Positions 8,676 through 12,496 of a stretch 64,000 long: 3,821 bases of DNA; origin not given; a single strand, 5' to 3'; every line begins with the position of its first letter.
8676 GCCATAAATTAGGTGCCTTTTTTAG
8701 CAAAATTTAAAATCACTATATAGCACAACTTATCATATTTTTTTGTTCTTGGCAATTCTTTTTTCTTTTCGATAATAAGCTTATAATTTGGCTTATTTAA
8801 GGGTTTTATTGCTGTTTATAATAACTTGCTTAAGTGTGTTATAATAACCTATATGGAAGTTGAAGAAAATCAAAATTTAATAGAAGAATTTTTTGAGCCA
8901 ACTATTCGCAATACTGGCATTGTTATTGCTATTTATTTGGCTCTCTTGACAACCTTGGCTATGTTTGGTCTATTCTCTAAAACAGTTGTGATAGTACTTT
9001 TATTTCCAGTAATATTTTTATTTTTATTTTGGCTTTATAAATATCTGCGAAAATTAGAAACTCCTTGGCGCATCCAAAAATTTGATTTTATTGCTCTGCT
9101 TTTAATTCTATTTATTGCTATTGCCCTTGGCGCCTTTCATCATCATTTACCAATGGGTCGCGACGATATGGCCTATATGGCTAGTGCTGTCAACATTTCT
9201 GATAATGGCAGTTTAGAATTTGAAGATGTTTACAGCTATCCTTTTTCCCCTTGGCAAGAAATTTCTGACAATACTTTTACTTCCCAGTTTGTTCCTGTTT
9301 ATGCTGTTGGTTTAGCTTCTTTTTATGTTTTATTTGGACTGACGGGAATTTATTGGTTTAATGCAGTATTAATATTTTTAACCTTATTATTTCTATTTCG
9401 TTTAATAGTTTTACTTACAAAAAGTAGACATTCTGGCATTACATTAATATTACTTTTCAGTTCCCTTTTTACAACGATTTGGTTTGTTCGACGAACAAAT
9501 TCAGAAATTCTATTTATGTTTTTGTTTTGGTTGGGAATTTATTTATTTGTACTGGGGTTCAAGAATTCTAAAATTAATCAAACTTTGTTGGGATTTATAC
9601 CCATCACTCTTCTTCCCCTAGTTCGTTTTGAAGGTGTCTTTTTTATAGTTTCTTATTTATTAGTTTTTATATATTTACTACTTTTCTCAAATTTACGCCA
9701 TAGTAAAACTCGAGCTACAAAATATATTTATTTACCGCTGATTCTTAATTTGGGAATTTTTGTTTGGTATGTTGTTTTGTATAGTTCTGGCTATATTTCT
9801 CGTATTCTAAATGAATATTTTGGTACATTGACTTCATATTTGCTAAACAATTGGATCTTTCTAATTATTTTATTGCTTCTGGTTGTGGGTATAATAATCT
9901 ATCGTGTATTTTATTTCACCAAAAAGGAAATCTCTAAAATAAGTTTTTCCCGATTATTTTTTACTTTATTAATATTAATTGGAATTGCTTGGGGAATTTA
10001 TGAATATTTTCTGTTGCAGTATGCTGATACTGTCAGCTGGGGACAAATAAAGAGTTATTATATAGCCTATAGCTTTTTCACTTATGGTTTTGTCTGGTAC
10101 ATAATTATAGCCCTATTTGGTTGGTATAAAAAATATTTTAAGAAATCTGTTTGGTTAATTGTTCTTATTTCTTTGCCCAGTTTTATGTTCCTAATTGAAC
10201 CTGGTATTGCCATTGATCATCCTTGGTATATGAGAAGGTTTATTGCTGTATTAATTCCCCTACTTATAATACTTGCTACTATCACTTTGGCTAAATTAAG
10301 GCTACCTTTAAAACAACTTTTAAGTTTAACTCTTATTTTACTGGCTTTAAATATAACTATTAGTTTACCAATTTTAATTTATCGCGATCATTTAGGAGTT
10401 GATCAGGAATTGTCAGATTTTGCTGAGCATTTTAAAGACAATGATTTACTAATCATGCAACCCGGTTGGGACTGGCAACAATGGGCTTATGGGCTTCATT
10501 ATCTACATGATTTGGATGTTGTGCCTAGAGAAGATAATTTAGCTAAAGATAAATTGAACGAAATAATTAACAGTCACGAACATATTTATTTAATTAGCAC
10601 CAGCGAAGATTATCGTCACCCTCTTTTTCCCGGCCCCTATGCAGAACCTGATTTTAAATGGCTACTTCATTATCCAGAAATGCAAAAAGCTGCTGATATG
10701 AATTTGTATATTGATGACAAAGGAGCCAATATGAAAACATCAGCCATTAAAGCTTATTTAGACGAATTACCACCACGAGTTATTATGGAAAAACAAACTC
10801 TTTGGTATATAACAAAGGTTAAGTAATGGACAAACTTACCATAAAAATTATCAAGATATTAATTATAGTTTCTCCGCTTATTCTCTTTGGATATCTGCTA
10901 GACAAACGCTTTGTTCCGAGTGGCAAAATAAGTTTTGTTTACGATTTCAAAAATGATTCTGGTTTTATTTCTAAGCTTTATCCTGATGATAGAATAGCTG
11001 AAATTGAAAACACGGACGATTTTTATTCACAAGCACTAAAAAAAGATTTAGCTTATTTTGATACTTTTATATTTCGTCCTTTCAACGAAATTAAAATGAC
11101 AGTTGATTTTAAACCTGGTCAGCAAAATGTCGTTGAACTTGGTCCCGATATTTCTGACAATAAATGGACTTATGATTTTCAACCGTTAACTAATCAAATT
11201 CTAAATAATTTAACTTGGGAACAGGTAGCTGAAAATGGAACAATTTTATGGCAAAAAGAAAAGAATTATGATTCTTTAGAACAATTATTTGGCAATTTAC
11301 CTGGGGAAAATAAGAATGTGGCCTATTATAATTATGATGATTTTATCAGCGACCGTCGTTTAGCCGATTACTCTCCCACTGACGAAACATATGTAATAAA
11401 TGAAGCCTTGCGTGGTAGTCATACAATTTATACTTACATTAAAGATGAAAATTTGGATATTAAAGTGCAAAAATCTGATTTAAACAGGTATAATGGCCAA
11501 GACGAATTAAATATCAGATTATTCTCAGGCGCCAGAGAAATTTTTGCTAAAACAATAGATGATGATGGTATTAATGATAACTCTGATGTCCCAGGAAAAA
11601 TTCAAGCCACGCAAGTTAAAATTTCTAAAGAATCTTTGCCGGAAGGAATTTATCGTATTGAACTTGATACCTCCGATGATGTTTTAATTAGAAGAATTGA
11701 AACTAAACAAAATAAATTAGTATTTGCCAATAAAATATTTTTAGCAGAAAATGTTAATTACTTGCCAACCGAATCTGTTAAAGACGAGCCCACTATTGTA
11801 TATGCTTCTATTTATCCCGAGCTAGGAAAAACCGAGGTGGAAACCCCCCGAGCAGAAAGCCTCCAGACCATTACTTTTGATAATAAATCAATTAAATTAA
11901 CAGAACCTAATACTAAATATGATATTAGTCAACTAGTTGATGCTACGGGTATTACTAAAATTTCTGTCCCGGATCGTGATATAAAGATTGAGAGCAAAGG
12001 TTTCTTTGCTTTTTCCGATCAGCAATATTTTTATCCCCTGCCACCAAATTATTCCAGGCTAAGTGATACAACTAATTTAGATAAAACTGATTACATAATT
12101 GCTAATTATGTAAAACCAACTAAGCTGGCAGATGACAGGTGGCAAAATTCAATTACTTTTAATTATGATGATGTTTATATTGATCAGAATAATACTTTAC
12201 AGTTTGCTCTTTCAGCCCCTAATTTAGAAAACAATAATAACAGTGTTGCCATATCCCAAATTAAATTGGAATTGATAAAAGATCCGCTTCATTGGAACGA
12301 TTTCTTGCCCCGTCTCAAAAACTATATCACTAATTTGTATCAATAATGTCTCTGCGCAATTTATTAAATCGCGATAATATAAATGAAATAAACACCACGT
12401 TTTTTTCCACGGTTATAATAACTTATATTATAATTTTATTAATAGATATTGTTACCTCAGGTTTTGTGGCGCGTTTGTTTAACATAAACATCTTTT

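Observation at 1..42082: About 42-kb uninterrupted single-strand glycan super-locus with Wzy/Wzz components but no visible Wzx or initiating phosphotransferase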

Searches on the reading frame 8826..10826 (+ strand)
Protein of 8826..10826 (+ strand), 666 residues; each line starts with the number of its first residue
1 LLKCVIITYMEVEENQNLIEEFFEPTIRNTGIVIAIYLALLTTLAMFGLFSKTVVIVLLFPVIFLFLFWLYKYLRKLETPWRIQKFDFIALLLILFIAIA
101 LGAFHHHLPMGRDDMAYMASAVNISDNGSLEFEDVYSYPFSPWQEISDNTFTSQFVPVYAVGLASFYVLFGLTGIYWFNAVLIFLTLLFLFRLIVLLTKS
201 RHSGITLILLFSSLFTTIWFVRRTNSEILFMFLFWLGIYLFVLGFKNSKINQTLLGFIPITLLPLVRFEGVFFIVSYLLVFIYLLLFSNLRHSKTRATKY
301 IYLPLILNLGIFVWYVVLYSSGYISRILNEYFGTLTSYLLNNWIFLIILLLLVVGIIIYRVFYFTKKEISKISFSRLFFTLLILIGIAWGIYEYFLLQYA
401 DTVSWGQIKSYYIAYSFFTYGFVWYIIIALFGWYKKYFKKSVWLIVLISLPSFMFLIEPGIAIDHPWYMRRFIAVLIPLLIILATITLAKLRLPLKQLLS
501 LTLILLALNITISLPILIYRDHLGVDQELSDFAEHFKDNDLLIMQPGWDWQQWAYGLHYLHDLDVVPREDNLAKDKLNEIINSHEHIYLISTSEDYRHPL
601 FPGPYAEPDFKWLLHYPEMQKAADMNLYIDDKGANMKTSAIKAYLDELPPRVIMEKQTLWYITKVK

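Call 8: search_protein_families(library=pfam, proteins=[window:8826-10826:+], max_evalue=0.01)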
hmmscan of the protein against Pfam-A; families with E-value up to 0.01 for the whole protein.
window:8826-10826:+ (666 aa): 2 families
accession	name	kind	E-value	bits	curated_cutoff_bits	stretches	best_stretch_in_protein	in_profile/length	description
PF13231.12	PMT_2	-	0.0031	18.2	26.1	1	168-312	15-154/160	Dolichyl-phosphate-mannose-protein mannosyltransferase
PF04932.20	Wzy_C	-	0.0086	16.3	31.7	1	38-107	2-65/149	O-Antigen ligase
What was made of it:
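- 8826..10826 (+): GT-C fold membrane glycosyltransferase, 666 aa (657 aa from the annotated ATG at 8853). About 15 TM helices and an invariant RDD motif in an outward loop. Weak PMT_2 (call 8).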

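Call 25: list_cluster_members(proteins=[P0001, window:8826-10826:+, window:1482-2294:-, window:39066-39848:-, window:36953-37831:-, window:10826-12346:+, window:25738-28791:-, window:20089-21474:-, window:28975-29976:-, window:12346-12717:+])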
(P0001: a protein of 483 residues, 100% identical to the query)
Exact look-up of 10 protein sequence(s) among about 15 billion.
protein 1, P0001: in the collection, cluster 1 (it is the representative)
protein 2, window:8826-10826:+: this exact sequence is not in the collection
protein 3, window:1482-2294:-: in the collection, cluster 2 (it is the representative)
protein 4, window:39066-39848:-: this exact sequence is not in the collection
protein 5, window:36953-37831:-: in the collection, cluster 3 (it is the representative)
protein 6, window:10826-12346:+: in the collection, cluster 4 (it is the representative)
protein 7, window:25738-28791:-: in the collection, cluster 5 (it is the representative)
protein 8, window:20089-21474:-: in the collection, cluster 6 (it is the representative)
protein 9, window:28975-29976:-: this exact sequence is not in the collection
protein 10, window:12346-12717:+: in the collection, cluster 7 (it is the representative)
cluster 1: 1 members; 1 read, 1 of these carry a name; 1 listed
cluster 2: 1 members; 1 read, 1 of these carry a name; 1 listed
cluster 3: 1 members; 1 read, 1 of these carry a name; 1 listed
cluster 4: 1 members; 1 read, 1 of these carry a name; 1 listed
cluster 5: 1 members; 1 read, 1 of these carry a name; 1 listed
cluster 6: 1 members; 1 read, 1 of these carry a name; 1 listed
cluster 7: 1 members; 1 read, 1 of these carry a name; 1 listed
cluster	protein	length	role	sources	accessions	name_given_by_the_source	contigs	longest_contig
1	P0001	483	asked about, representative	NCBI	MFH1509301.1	MAG: O-antigen ligase family protein [bacterium]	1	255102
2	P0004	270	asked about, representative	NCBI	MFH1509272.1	MAG: glycosyltransferase family 2 protein [bacterium]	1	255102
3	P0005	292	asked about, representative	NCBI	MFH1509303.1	MAG: hypothetical protein ABIE68_04010 [bacterium]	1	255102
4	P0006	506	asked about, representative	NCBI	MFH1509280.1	MAG: hypothetical protein ABIE68_03895 [bacterium]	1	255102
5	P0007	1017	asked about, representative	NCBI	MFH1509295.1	MAG: FG-GAP-like repeat-containing protein [bacterium]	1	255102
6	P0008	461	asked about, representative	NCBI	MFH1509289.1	MAG: hypothetical protein ABIE68_03940 [bacterium]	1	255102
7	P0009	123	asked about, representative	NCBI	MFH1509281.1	MAG: hypothetical protein ABIE68_03900 [bacterium]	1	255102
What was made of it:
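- Tried and rejected: Only NCBI protein records exist (MFH15092xx-093xx, locus tags ABIE68_038xx-040xx, contig of 255,102 bp; call 25).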

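Call 33: search_protein_families(library=ncbifam, proteins=[window:8826-10826:+], max_evalue=0.01)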
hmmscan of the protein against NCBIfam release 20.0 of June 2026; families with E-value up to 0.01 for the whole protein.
window:8826-10826:+ (666 aa): 0 families

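Call 64: search_solved_structures(query=window:8826-10826:+, max_evalue=1)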
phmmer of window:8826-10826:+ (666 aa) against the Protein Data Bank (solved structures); distinct sequences matched with E-value up to 1: 0.

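Call 66: find_homologous_proteins(query=window:8826-10826:+, max_evalue=0.00001)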
Query window:8826-10826:+ (666 aa): 7 proteins with E <= 0.00001 among 8000 candidates.
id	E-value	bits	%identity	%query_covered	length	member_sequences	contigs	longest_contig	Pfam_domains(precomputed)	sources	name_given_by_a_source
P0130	0.0e+0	1446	100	99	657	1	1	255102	-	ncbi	ncbi:MAG: hypothetical protein ABIE68_03890 [bacterium]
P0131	2.9e-194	666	47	100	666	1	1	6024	-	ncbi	-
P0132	4.1e-105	371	33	95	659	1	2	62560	PF13231.13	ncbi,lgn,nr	ncbi:glycosyltransferase family 39 protein [Patescibacteria group bacterium]|nr:glycosyltransferase 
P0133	7.9e-39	152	29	81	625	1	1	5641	-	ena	-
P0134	3.9e-37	146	36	36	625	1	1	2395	-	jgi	-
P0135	7.1e-8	50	31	15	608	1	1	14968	PF13231.13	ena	-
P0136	4.9e-6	44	46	4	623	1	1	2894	-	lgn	-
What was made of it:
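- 8826..10826 (+): Homologue P0132 carries PMT_2 and is named GT39 (call 66).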

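Call 67: find_encoding_contigs(protein=P0132, flank=10000, max_places=1)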
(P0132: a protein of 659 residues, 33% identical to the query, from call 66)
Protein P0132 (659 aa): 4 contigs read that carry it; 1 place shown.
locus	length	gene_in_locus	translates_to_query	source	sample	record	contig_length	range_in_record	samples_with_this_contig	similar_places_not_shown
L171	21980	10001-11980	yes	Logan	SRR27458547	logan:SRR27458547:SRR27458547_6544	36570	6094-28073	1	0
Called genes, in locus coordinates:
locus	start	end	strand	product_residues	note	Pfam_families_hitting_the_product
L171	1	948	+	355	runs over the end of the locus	PF26549:Tricorn_N (faint)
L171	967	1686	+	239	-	-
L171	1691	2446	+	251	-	PF18900:DUF5656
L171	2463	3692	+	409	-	PF13180:PDZ_2, PF17820:PDZ_6 (faint)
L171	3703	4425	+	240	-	PF00535:Glycos_transf_2, PF10111:Glyco_tranf_2_2, PF13641:Glyco_tranf_2_3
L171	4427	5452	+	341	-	PF01073:3Beta_HSD, PF01370:Epimerase, PF07993:NAD_binding_4 (faint), PF16363:GDP_Man_Dehyd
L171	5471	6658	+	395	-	PF00438:S-AdoMet_synt_N, PF02772:S-AdoMet_synt_M, PF02773:S-AdoMet_synt_C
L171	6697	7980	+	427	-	PF02737:3HCDH_N (faint), PF03446:NAD_binding_2 (faint), PF03721:UDPG_MGDP_dh_N, PF00984:UDPG_MGDP_dh, PF03720:UDPG_MGDP_dh_C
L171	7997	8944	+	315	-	PF00535:Glycos_transf_2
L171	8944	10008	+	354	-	PF13439:Glyco_transf_4, PF13579:Glyco_trans_4_4, PF20706:GT4-conflict (weak), PF00534:Glycos_transf_1, PF13692:Glyco_trans_1_4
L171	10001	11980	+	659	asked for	PF13231:PMT_2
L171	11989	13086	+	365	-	PF13439:Glyco_transf_4, PF00534:Glycos_transf_1, PF13692:Glyco_trans_1_4, PF13524:Glyco_trans_1_2 (weak), PF20706:GT4-conflict (weak)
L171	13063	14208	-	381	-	PF13439:Glyco_transf_4, PF13579:Glyco_trans_4_4, PF00534:Glycos_transf_1, PF13692:Glyco_trans_1_4, PF13524:Glyco_trans_1_2 (weak), PF26337:Gtf3_C (weak)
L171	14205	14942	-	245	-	PF00535:Glycos_transf_2, PF10111:Glyco_tranf_2_2, PF13641:Glyco_tranf_2_3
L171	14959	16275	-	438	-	PF01943:Polysacc_synt, PF13440:Polysacc_synt_3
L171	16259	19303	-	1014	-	-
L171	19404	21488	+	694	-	-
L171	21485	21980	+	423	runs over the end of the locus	PF01943:Polysacc_synt, PF13440:Polysacc_synt_3 (weak)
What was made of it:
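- L171, a relative that shares GT2c, MetK, Ugd, GtrB and GT-C, has two Wzx within 10 kb (call 67). MetK-Ugd-GtrB-GT-C co-occur in L171 (call 67).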

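Call 68: find_encoding_contigs(protein=P0131, flank=10000, max_places=1)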
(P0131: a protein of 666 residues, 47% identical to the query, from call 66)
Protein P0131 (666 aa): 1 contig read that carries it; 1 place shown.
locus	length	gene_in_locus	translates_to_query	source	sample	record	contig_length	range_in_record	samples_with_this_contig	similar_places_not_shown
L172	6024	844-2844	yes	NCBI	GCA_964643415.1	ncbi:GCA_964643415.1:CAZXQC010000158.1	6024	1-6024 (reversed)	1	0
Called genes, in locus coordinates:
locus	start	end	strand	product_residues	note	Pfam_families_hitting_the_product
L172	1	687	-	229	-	?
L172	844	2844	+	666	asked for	-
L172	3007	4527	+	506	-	-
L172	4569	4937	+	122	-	-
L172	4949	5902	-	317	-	PF01073:3Beta_HSD, PF01370:Epimerase, PF02719:Polysacc_synt_2, PF04321:RmlD_sub_bind, PF07993:NAD_binding_4 (weak), PF13460:NAD_binding_10 (faint), PF16363:GDP_Man_Dehyd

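Call 70: search_protein_families(library=pfam, proteins=[L172:4569-4937:+, L171:16259-19303:-, L171:19404-21488:+], max_evalue=5)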
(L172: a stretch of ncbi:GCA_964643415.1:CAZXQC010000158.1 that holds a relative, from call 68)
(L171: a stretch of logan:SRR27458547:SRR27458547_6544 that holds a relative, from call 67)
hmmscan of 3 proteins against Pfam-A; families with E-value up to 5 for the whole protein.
L172:4569-4937:+ (122 aa): 1 family
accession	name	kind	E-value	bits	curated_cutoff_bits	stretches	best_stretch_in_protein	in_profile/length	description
PF13567.11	DUF4131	-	1.8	8.6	31.6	1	44-93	3-47/165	Domain of unknown function (DUF4131)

L171:16259-19303:- (1014 aa): 2 families
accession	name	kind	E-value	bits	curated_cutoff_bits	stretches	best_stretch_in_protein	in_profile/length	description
PF10528.15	GLEYA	-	0.21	12.4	26.2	1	593-668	15-78/91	GLEYA domain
PF09076.15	Crystall_2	-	0.53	10.5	25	0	753-782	37-66/70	Beta/Gamma crystallin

L171:19404-21488:+ (694 aa): 0 families

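Call 85: predict_structure(alignment_id=A2)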
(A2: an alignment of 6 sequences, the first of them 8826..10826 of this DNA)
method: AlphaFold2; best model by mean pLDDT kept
length: 666 residues; sequences in the alignment: 6
mean_pLDDT: 73.7   pTM: 0.79
mean pLDDT of the five models: 73.7, 72.4, 68.5, 64.6, 64.3
residues with pLDDT >= 90: 86; 70-90: 340; 50-70: 184; < 50: 56
segments of 3 or more residues with pLDDT < 50: 1-20, 79-83, 133-137, 146-153, 459-467, 626-628
pLDDT, mean of each block of 10 residues (from residue 1): 34 44 67 87 88 85 67 53 63 85 63 70 81 53 52 65 88 80 90 90 90 84 80 93 86 86 83 86 75 59 80 73 56 55 54 64 52 65 73 76 71 74 87 86 89 64 49 83 93 81 89 72 72 89 78 78 77 77 89 77 78 79 52 66 61 76 87
secondary structure, 60 per line:
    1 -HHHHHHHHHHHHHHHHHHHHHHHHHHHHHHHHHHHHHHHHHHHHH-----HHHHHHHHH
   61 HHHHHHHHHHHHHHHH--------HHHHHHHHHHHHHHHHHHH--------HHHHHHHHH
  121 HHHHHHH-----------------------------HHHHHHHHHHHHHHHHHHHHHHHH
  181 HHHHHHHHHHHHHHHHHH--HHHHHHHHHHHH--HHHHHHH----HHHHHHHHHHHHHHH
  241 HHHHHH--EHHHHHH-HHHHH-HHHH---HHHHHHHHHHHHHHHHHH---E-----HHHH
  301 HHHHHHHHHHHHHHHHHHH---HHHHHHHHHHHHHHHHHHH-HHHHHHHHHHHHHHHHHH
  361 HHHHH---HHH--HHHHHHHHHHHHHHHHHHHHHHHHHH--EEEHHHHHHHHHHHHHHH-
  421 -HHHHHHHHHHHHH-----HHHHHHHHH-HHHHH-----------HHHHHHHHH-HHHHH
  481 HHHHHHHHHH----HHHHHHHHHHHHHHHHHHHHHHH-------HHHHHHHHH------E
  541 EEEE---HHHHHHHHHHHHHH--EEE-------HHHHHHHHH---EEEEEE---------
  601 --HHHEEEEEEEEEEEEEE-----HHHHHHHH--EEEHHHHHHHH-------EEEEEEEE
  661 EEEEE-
elements in order (helices of 4 or more, strands of 3 or more residues): H2-46 H52-76 H85-103 H112-127 H157-198 H201-212 H215-221 H226-246 H250-255 H257-261 H263-266 H270-287 H297-319 H323-341 H343-365 H374-399 E402-404 H405-419 H422-434 H440-448 H450-454 H466-474 H476-490 H495-517 H525-533 E540-544 H548-561 E564-566 H574-582 E586-591 E606-619 H625-632 E635-637 H638-645 E653-665
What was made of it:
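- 8826..10826 (+): AF2 model pLDDT 73.7, pTM 0.79 (call 85).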

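Call 87: fold_search(model_id=the predicted structure, library=pdb)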
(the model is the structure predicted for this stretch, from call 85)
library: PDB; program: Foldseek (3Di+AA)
matches with E <= 10: 187; with E <= 0.001: 16
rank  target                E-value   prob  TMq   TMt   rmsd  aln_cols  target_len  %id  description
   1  9s6t_A                8.1e-08  1.00  0.44  0.58  10.0       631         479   14  Ternary cryo-EM structure of chicken ALG12 with Dol25-PP-GlcNAc2Man7, Dol25-P-Man, and Fab (released 2026-03-18)
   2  9n9j_I                2.5e-06  1.00  0.39  0.38  14.8       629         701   12  Structure of a GRP94 folding intermediate engaged with a CCDC134- and FKBP11-bound secretory translocon (released 2025-11-19)
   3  5ogl_A                8.9e-06  1.00  0.37  0.36  15.6       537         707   14  Structure of bacterial oligosaccharyltransferase PglB in complex with an acceptor peptide and an lipid-linked oligosac (released 2017-10-25)
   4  6gxc_A                1.6e-05  1.00  0.37  0.35  15.1       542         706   14  Bacterial oligosaccharyltransferase PglB in complex with an inhibitory peptide and a reactive lipid-linked oligosaccha (released 2018-11-14)
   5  3rce_A                2.9e-05  1.00  0.38  0.37  14.2       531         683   15  Bacterial oligosaccharyltransferase PglB (released 2011-06-15)
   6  8b6l_I                3.6e-05  1.00  0.39  0.38  15.2       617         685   13  Subtomogram average of the human Sec61-TRAP-OSTA-translocon (released 2022-12-07)
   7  8pn9_A                4.5e-05  1.00  0.41  0.41  12.4       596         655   11  Structure of human oligosaccharyltransferase OST-A complex bound to NGI-1 (released 2024-05-08)
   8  5f15                  1.1e-04  1.00  0.39  0.46  14.7       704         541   11  Crystal Structure of ArnT from Cupriavidus metallidurans bound to Undecaprenyl phosphate (released 2016-02-17)
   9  9s6s_A                1.6e-04  1.00  0.43  0.51  12.5       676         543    9  Ternary cryo-EM structure of human ALG9 with Dol25-PP-GlcNAc2Man6, Dol25-P-Man and Fab (released 2026-03-18)
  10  9s6u_A                1.6e-04  1.00  0.40  0.47  14.2       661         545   10  Ternary cryo-EM structure of human ALG9 with Dol25-PP-GlcNAc2Man8, Dol25-P-Man and Fab (released 2026-03-18)
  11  7zlh_A                1.6e-04  1.00  0.37  0.37  16.5       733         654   12  Cryo-EM structure of C-mannosyltransferase CeDPY19, in apo state, bound to CMT2-Fab and anti-Fab nanobody (released 2023-01-11)
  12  6s7t_A                2.0e-04  1.00  0.40  0.38  12.0       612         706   13  Cryo-EM structure of human oligosaccharyltransferase complex OST-B (released 2019-12-18)
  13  5ezm                  2.2e-04  1.00  0.39  0.47  14.7       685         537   11  Crystal Structure of ArnT from Cupriavidus metallidurans in the apo state (released 2016-02-17)
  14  6s7o_A                2.9e-04  1.00  0.38  0.39  12.2       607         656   12  Cryo-EM structure of human oligosaccharyltransferase complex OST-A (released 2019-12-18)
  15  7zli_A                5.5e-04  1.00  0.36  0.37  16.8       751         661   12  Cryo-EM structure of C-mannosyltransferase CeDPY19, in complex with Dol25-P-Man and bound to CMT2-Fab and anti-Fab nan (released 2023-01-11)
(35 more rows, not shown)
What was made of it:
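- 8826..10826 (+): The top Foldseek hits are all GT-C enzymes: ALG12, STT3/PglB, ArnT, ALG9, DPY19 (call 87).
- GT-C fold of the 666-aa protein (calls 85, 87).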

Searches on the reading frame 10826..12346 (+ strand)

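Call 8: search_protein_families(library=pfam, proteins=[window:10826-12346:+], max_evalue=0.01)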
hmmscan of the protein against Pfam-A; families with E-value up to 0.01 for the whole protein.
window:10826-12346:+ (506 aa): 0 families

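Call 33: search_protein_families(library=ncbifam, proteins=[window:10826-12346:+], max_evalue=0.01)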
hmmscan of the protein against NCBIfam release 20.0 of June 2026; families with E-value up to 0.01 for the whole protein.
window:10826-12346:+ (506 aa): 1 family
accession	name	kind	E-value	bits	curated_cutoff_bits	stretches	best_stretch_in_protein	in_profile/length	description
TIGR02306.1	RNA_lig_DRB0094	equivalog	0.0098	14.8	151.15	0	180-321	153-273/341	RNA ligase (ATP)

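Call 70: search_protein_families(library=pfam, proteins=[window:10826-12346:+], max_evalue=5)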
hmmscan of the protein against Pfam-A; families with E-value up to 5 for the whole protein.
window:10826-12346:+ (506 aa): 1 family
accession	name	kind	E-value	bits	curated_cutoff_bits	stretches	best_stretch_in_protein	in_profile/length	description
PF14454.12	Prok_Ub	-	0.016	15.5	25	1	325-344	31-50/64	Prokaryotic Ubiquitin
